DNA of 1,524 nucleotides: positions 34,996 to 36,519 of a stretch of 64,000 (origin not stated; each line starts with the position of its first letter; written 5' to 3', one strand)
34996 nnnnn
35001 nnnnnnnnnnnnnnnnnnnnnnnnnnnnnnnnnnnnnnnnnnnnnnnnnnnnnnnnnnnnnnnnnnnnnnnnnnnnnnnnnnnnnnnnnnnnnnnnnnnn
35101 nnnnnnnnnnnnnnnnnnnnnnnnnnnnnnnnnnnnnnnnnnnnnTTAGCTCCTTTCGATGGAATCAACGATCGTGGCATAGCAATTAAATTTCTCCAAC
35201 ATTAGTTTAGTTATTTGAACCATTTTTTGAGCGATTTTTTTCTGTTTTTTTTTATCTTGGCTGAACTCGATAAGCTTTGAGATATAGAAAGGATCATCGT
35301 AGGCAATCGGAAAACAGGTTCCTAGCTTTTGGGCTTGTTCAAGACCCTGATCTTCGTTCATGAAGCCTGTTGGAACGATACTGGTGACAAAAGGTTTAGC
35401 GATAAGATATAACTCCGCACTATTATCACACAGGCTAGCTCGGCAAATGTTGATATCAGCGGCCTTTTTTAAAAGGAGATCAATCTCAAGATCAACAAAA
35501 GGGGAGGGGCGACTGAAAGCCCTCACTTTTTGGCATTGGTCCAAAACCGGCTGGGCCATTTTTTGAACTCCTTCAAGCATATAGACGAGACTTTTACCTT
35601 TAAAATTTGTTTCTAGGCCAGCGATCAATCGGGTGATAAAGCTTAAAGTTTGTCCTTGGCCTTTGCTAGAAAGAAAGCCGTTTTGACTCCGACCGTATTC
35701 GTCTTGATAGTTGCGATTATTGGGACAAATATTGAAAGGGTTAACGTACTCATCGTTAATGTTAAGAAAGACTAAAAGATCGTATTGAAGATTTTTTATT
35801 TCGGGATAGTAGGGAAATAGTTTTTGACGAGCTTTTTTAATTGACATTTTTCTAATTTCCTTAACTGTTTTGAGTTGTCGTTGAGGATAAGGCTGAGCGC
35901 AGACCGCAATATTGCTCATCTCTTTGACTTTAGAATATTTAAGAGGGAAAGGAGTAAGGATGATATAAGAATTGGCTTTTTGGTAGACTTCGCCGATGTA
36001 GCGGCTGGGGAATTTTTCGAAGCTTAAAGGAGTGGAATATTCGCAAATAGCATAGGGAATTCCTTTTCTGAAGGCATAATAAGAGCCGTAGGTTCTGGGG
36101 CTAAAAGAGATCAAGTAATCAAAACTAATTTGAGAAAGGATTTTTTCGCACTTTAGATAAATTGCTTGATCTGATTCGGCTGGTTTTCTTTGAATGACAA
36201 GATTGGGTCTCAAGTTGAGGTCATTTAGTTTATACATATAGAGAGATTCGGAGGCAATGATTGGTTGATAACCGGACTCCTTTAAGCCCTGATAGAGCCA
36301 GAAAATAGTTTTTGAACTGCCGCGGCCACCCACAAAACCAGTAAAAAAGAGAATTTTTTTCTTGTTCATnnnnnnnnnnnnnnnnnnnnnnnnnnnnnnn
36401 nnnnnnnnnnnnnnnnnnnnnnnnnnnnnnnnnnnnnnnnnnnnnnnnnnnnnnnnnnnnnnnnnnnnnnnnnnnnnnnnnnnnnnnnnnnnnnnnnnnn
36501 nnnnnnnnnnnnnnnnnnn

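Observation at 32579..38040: G/C-richer, translationally coupled cassette with four unusual enzymes: candidate uncharacterised glycoconjugate / small-molecule pathway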

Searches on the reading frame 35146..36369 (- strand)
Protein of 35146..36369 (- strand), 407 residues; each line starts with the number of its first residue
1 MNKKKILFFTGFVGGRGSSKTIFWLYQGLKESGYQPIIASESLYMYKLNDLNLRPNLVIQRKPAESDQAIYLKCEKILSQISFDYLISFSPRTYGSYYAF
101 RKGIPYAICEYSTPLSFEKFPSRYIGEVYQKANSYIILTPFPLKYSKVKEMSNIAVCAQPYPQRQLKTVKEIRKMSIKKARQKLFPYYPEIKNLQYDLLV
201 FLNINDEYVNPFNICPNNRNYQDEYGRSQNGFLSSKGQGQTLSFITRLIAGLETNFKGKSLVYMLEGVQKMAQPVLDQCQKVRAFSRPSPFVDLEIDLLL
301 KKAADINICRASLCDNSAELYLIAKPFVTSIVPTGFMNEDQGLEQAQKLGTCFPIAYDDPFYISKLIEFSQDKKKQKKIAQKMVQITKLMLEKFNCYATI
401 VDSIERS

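Call 3: search_protein_families(library=pfam, proteins=[window:35146-36369:-], max_evalue=1)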
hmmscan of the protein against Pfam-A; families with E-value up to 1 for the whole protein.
window:35146-36369:- (407 aa): 0 families

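Call 4: search_protein_families(library=ncbifam, proteins=[window:35146-36369:-], max_evalue=1)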
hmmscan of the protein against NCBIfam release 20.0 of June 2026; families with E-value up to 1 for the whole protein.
window:35146-36369:- (407 aa): 1 family
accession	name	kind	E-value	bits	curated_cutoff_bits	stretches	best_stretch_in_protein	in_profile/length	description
NF033196.2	c_type_nonphoto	exception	0.058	13.6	70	1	365-391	41-67/98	c-type cytochrome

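Call 7: search_solved_structures(query=window:35146-36369:-, max_evalue=10)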
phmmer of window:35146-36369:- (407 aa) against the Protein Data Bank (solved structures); distinct sequences matched with E-value up to 10: 3.
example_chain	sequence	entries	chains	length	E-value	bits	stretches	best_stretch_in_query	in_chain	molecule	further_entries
5h0u_A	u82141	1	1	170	0.7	12.2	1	88-136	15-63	Matrix metalloproteinase-14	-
1bqq_M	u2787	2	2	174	0.72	12.1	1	88-136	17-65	MEMBRANE-TYPE MATRIX METALLOPROTEINASE | PROTEIN (MEMBRANE-TYPE MATRIX METALLOPROTEINASE (CDMT1-MMP))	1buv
3ma2_D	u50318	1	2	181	0.76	12.1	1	88-136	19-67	Matrix metalloproteinase-14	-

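Call 10: find_homologous_proteins(query=window:35146-36369:-)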
Query window:35146-36369:- (407 aa): 7 proteins with E <= 0.001 among 2060 candidates.
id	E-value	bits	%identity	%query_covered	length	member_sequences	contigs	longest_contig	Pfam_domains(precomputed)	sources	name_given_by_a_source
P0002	3.4e-190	650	70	100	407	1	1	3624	-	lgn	-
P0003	6.2e-146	505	55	99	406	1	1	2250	-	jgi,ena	-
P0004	2.1e-142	493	54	100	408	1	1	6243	-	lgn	-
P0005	8.0e-141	488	52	100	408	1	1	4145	-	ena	-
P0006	4.0e-100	354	54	71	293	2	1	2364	-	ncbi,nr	ncbi:hypothetical protein KKE48_04510, partial [Patescibacteria group bacterium]|nr:hypothetical pro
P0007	1.7e-96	342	42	95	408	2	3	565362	-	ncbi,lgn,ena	-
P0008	6.8e-95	337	41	92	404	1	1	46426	-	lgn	-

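Call 12: find_encoding_contigs(protein=P0007, flank=8000, max_places=3)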
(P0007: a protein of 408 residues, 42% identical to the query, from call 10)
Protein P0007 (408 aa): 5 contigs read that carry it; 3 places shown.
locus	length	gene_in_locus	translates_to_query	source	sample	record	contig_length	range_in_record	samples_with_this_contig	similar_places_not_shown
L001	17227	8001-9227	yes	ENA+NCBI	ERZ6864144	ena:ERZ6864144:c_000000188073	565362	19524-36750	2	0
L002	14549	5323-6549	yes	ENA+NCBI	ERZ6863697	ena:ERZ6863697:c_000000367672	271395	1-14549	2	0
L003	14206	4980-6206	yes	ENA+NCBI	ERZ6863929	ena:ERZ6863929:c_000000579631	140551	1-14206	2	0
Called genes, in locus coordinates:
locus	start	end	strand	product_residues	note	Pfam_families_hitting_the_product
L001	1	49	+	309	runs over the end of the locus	PF01467:CTP_transf_like, PF04019:DUF359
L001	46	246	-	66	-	PF12728:HTH_17, PF13411:MerR_1, PF00376:MerR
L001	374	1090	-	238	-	PF27854:Heavy_Cys_CGP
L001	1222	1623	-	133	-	PF16320:Ribosomal_L12_N, PF00542:Ribosomal_L12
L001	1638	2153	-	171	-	PF00466:Ribosomal_L10, PF27436:RL10_C (weak)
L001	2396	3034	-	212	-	-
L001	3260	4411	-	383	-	PF00486:Trans_reg_C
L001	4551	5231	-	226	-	PF18765:Polbeta, PF08780:NTase_sub_bind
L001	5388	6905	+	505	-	-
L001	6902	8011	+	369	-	PF01087:GalP_UDP_transf, PF02744:GalP_UDP_tr_C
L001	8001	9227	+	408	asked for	-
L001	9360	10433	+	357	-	PF03727:Hexokinase_2 (weak)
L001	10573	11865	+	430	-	PF00534:Glycos_transf_1, PF13692:Glyco_trans_1_4 (weak)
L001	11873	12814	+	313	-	PF00459:Inositol_P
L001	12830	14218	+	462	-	PF00534:Glycos_transf_1 (faint)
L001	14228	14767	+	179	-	PF01050:MannoseP_isomer (faint)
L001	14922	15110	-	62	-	-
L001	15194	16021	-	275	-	PF00687:Ribosomal_L1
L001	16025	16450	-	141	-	PF03946:Ribosomal_L11_N, PF00298:Ribosomal_L11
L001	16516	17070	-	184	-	PF02357:NusG, PF00467:KOW (weak)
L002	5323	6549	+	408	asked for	-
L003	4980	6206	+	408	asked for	-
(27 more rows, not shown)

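Call 13: find_encoding_contigs(protein=P0008, flank=8000, max_places=3)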
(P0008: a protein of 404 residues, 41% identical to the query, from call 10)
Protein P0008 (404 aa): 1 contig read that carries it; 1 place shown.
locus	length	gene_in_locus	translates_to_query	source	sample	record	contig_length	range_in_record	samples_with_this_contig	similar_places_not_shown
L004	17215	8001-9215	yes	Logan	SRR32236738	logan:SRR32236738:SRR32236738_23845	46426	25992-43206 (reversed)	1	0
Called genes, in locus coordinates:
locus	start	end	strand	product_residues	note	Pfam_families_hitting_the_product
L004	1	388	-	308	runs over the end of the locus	PF14257:DUF4349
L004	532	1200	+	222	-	PF01351:RNase_HII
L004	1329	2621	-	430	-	PF00486:Trans_reg_C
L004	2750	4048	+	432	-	PF00349:Hexokinase_1 (faint), PF03727:Hexokinase_2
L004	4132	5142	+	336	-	-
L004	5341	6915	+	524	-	-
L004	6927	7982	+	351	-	PF01087:GalP_UDP_transf, PF02744:GalP_UDP_tr_C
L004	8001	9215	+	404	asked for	-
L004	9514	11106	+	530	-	-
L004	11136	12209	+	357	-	PF03727:Hexokinase_2 (weak)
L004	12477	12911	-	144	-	-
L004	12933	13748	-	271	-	PF00687:Ribosomal_L1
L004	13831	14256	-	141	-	PF03946:Ribosomal_L11_N, PF00298:Ribosomal_L11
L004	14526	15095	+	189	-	-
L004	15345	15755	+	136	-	PF01814:Hemerythrin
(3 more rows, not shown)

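Call 19: find_encoding_contigs(protein=P0004, flank=8000, max_places=2)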
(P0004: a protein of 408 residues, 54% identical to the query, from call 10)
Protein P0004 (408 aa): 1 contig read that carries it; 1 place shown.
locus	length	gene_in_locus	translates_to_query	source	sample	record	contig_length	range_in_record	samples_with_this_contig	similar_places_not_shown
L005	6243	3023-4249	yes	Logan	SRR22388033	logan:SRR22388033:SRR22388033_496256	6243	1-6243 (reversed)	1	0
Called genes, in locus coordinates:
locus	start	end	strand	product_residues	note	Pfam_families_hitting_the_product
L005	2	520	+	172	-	?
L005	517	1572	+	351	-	-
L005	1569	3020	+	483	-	-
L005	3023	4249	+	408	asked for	-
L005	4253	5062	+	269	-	-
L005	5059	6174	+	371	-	PF01546:Peptidase_M20, PF07687:M20_dimer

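Call 20: find_encoding_contigs(protein=P0005, flank=8000, max_places=2)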
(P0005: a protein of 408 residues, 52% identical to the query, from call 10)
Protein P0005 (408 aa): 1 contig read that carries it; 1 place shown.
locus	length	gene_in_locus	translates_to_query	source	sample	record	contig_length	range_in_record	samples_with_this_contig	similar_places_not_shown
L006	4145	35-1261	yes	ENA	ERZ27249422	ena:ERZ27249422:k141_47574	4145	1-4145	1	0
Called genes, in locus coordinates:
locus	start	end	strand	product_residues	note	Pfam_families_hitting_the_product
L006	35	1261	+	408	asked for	-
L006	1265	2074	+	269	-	-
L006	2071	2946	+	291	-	PF00300:His_Phos_1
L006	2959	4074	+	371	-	PF01546:Peptidase_M20, PF07687:M20_dimer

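Call 21: find_encoding_contigs(protein=P0002, flank=8000, max_places=2)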
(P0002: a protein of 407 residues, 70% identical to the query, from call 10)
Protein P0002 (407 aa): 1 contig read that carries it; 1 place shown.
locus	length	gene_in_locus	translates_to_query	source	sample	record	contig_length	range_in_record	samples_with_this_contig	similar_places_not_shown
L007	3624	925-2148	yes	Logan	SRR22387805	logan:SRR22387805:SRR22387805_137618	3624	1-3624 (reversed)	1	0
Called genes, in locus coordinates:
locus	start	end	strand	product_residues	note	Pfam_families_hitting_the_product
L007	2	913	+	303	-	?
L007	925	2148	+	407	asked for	-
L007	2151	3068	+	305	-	-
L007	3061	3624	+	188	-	?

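Call 25: search_protein_families(library=pfam, proteins=[L005:517-1572:+, L005:2-520:+, L005:1569-3020:+, L005:4253-5062:+, L007:2-913:+, L007:2151-3068:+, L007:3061-3624:+, L006:2071-2946:+], max_evalue=0.1)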
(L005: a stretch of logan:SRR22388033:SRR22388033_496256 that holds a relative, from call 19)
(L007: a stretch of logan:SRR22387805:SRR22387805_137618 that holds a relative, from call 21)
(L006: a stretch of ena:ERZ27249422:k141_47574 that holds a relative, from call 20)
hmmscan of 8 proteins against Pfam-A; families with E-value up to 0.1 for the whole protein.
L005:517-1572:+ (351 aa): 1 family
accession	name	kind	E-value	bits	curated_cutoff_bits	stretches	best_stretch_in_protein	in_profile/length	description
PF10094.14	DUF2332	-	0.021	14.7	25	0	259-319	250-308/334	Uncharacterized protein conserved in bacteria (DUF2332)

L005:2-520:+ (172 aa): 1 family
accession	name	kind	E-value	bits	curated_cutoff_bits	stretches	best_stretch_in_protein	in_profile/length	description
PF01841.26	Transglut_core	-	0.006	17.3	23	1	38-109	49-108/108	Transglutaminase-like superfamily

L005:1569-3020:+ (483 aa): 1 family
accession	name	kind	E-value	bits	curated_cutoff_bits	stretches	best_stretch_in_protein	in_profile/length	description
PF10096.14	DUF2334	-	0.042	13.9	26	0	192-268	110-170/203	Uncharacterized protein conserved in bacteria (DUF2334)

L005:4253-5062:+ (269 aa): 1 family
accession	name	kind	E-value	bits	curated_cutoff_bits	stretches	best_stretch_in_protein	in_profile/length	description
PF00583.31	Acetyltransf_1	-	0.0015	19.2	20.7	1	158-214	55-104/116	Acetyltransferase (GNAT) family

L007:2-913:+ (303 aa): 0 families

L007:2151-3068:+ (305 aa): 2 families
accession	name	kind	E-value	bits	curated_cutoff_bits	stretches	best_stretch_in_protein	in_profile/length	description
PF00583.31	Acetyltransf_1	-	0.00052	20.7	20.7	1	177-222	55-98/116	Acetyltransferase (GNAT) family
PF13508.13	Acetyltransf_7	-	0.038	14.8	27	1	180-220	23-65/84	Acetyltransferase (GNAT) domain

L007:3061-3624:+ (188 aa): 2 families
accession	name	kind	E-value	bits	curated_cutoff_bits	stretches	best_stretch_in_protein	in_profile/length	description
PF01546.33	Peptidase_M20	-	1.4e-14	54.9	24.6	1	67-159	2-104/206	Peptidase family M20/M25/M40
PF04389.22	Peptidase_M28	-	0.021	15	21.3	1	63-135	13-72/193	Peptidase family M28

L006:2071-2946:+ (291 aa): 1 family
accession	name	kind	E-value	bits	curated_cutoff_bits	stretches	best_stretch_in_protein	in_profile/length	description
PF00300.27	His_Phos_1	-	7.2e-14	52.3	21.7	1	136-289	23-177/194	Histidine phosphatase superfamily (branch 1)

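Call 36: find_related_loci(query=A3, collection=genome_contigs, flank=8000)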
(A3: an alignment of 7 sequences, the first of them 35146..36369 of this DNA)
Query A3 (407 aa) in genome_contigs; peptide patterns used: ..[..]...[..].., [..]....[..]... (x = any residue, [..] = any of these).
40 stretches matched a pattern; 4 encode a relative of the query (tblastn E <= 1e-3); 4 distinct loci.
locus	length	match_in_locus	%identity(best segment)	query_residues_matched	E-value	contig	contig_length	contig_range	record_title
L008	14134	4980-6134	42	1-386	7e-103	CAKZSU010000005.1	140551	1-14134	MAG: uncultured Patescibacteria group bacterium isolate N1_Bin_METABAT__44_1 genome assembly, contig: c_000000579631, wh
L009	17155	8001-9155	39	1-386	2e-99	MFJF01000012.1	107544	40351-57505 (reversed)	MAG: Candidatus Gottesmanbacteria bacterium RIFCSPHIGHO2_01_FULL_40_15 rifcsphigho2_01_scaffold_204, whole genome shotgu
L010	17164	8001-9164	39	3-394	2e-96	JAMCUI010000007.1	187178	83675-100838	MAG: Patescibacteria group bacterium isolate FK_Sedi_A_Bin.134 NODE_61_length_187178_cov_16.0647, whole genome shotgun s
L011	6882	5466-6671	36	3-405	1e-90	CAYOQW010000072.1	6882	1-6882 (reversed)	MAG TPA_asm: uncultured Candidatus Saccharibacteria bacterium isolate SRP142039_co1_374 genome assembly, contig: NODE_11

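Call 39: search_protein_families(library=pfam, proteins=[L009:4933-6186:-, L009:9259-10305:+, L009:10300-11100:-, L009:11134-12279:-, L009:12347-13735:-, L009:13760-14554:-, L010:5777-6763:+, L010:6806-7876:-, L010:11233-12474:+, L010:4891-5682:+], max_evalue=0.01)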
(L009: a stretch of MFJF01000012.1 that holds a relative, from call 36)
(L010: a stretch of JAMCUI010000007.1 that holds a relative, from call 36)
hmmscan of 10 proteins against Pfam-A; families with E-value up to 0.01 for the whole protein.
L009:4933-6186:- (417 aa): 2 families
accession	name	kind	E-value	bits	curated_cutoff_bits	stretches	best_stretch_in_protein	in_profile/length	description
PF03727.22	Hexokinase_2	-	6e-21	75.4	24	2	208-289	2-86/242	Hexokinase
PF00349.27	Hexokinase_1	-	2.9e-10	40.7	24.3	1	28-202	11-198/201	Hexokinase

L009:9259-10305:+ (348 aa): 2 families
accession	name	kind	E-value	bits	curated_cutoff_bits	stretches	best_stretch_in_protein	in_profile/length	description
PF01087.27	GalP_UDP_transf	-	5.9e-63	213.1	22.1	1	15-183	11-184/184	Galactose-1-phosphate uridyl transferase, N-terminal domain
PF02744.22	GalP_UDP_tr_C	-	1.4e-59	201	29.2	1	192-344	4-155/165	Galactose-1-phosphate uridyl transferase, C-terminal domain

L009:10300-11100:- (266 aa): 1 family
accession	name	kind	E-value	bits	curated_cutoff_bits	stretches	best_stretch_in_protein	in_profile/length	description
PF00459.30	Inositol_P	-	3.5e-56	191.1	27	1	15-264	9-264/271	Inositol monophosphatase family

L009:11134-12279:- (381 aa): 13 families
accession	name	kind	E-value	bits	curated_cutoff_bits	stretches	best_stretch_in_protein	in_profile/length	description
PF01370.27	Epimerase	-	3e-58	197.5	20.9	1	55-303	1-240/240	NAD dependent epimerase/dehydratase family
PF16363.11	GDP_Man_Dehyd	-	3.2e-55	188.3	27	1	56-365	1-330/332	GDP-mannose 4,6 dehydratase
PF01073.25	3Beta_HSD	-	5.3e-18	65.5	22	1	56-294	1-235/280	3-beta hydroxysteroid dehydrogenase/isomerase family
PF02719.21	Polysacc_synt_2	-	1.8e-16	60.6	20.2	1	55-226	1-173/293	Polysaccharide biosynthesis protein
PF04321.23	RmlD_sub_bind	-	2.7e-15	56.6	27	1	54-204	2-135/287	RmlD substrate binding domain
PF05368.20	NmrA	-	1.6e-09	38.2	27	1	54-171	4-108/298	NmrA-like family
PF13460.12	NAD_binding_10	-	9.3e-09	35.8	27.2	1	59-185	1-115/184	NAD(P)H-binding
PF08659.16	KR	-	4.6e-07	30.4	22.6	1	55-178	3-145/180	KR domain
PF07993.18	NAD_binding_4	-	4.3e-06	26.5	20.1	1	93-219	58-202/258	Male sterility protein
PF02254.24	TrkA_N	-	1.1e-05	26.2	23.8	1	60-118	5-62/116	TrkA-N domain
PF00106.31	adh_short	-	0.00016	21.7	26.6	1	54-115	2-68/195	short chain dehydrogenase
PF03435.24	Sacchrp_dh_NADP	-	0.0044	17.8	25.1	1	60-137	5-86/129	Saccharopine dehydrogenase NADP binding domain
PF07992.20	Pyr_redox_2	-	0.0094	15.8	26.1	0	38-87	128-176/291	Pyridine nucleotide-disulphide oxidoreductase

L009:12347-13735:- (462 aa): 2 families
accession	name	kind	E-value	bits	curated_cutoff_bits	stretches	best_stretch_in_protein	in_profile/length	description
PF00016.26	RuBisCO_large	-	8.2e-58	196.4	30.1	1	158-449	13-296/299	Ribulose bisphosphate carboxylase large chain, catalytic domain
PF02788.21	RuBisCO_large_N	-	4.4e-26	91.9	20.7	1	18-132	9-120/120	Ribulose bisphosphate carboxylase large chain, N-terminal domain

L009:13760-14554:- (264 aa): 3 families
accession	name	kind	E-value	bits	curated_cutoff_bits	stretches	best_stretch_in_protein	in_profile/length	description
PF02540.23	NAD_synthase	-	1.1e-71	241.2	21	1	16-257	3-242/242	NAD synthase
PF06508.19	QueC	-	0.00092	19.2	22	1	33-100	1-65/210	Queuosine biosynthesis protein QueC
PF03054.22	tRNA_Me_trans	-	0.0039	17.3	20.6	0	33-67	2-34/202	tRNA methyl transferase HUP domain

L010:5777-6763:+ (328 aa): 10 families
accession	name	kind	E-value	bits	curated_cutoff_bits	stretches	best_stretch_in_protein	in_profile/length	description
PF01370.27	Epimerase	-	4.5e-58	196.9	20.9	1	3-251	1-240/240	NAD dependent epimerase/dehydratase family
PF16363.11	GDP_Man_Dehyd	-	5.4e-55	187.6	27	1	4-313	1-330/332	GDP-mannose 4,6 dehydratase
PF01073.25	3Beta_HSD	-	1.1e-14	54.6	22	1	4-149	1-154/280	3-beta hydroxysteroid dehydrogenase/isomerase family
PF02719.21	Polysacc_synt_2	-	6.5e-14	52.2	20.2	1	3-173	1-173/293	Polysaccharide biosynthesis protein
PF04321.23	RmlD_sub_bind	-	6.5e-14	52.1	27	1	1-152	1-136/287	RmlD substrate binding domain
PF05368.20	NmrA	-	1.9e-09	38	27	1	2-118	4-108/298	NmrA-like family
PF07993.18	NAD_binding_4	-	4.3e-07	29.8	20.1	1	40-167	58-203/258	Male sterility protein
PF13460.12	NAD_binding_10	-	1.1e-06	29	27.2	1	7-151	1-130/184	NAD(P)H-binding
PF00106.31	adh_short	-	9e-05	22.5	26.6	1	3-69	3-80/195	short chain dehydrogenase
PF08659.16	KR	-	0.0047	17.3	22.6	0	3-124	3-144/180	KR domain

L010:6806-7876:- (356 aa): 4 families
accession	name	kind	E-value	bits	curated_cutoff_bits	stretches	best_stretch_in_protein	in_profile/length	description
PF01087.27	GalP_UDP_transf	-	3.8e-66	223.5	22.1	1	16-188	6-184/184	Galactose-1-phosphate uridyl transferase, N-terminal domain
PF02744.22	GalP_UDP_tr_C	-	5e-60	202.4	29.2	1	195-351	2-157/165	Galactose-1-phosphate uridyl transferase, C-terminal domain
PF11969.13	DcpS_C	-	0.00083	20.2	24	1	220-300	12-94/114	Scavenger mRNA decapping enzyme C-term binding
PF16269.10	DUF4922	-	0.0046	17.4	23.6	0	220-279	70-128/146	Domain of unknown function (DUF4922)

L010:11233-12474:+ (413 aa): 2 families
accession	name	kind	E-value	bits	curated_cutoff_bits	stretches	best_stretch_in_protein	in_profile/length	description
PF03727.22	Hexokinase_2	-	5e-20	72.3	24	2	204-284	3-86/242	Hexokinase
PF00349.27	Hexokinase_1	-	2.9e-09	37.4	24.3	1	22-197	11-198/201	Hexokinase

L010:4891-5682:+ (263 aa): 2 families
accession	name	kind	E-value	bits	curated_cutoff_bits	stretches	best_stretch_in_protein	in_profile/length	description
PF02540.23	NAD_synthase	-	4.4e-72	242.6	21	1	19-260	3-242/242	NAD synthase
PF06508.19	QueC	-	7.1e-06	26.1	22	1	36-102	1-65/210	Queuosine biosynthesis protein QueC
